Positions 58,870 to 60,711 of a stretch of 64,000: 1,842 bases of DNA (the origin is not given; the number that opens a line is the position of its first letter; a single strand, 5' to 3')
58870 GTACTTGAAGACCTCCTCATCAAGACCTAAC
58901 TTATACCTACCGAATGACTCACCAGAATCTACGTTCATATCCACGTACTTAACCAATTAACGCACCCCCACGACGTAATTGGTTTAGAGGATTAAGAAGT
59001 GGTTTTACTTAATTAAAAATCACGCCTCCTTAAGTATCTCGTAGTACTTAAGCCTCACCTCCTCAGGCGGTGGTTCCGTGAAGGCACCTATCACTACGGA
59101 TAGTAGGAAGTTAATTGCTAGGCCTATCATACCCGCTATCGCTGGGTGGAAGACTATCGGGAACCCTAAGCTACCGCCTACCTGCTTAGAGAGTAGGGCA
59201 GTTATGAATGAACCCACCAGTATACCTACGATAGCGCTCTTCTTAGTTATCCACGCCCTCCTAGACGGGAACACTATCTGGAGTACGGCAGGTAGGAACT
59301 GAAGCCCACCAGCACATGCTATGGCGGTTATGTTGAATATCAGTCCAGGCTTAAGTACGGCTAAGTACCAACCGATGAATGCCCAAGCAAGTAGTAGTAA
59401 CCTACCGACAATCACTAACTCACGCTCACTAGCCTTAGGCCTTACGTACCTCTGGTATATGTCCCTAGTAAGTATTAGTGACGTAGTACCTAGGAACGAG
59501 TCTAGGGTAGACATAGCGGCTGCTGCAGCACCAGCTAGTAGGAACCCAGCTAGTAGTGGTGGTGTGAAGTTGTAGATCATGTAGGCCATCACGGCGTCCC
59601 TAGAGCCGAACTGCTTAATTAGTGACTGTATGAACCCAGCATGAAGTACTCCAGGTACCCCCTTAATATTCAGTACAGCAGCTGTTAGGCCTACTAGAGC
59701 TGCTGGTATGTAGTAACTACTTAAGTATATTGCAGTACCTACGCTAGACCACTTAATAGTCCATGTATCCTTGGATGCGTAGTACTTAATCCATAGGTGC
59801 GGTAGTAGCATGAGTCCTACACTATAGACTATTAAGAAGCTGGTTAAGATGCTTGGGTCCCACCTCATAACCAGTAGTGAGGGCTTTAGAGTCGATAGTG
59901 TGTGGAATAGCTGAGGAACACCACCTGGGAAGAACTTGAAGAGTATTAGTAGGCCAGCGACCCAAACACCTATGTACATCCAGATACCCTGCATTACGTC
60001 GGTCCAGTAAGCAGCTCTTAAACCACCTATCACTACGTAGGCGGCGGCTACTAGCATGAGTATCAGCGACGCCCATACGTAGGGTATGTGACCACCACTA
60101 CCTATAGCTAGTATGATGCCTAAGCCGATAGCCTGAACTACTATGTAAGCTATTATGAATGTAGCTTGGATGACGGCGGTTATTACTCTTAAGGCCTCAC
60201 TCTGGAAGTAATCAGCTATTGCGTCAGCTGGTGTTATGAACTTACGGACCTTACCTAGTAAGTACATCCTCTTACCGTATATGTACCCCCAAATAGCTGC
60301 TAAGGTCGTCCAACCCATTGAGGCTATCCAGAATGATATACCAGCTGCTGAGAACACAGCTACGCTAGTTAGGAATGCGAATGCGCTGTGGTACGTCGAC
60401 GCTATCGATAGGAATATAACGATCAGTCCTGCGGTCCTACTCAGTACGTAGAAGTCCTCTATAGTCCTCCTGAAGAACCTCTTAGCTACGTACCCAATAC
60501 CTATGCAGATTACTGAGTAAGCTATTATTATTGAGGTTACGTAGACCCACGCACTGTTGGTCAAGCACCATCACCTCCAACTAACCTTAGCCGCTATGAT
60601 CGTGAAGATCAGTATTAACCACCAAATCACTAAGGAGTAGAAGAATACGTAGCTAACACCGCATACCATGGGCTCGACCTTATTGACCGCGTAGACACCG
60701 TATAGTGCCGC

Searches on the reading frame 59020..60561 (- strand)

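Call 22: search_protein_families(library=pfam, proteins=[window:59020-60561:-], max_evalue=0.00001)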
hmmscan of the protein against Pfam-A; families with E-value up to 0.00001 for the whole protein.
window:59020-60561:- (513 aa): 1 family
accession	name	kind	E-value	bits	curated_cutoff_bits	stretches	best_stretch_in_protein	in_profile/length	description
PF00474.23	SSF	-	3.5e-34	118.8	22.8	1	37-450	1-406/406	Sodium:solute symporter family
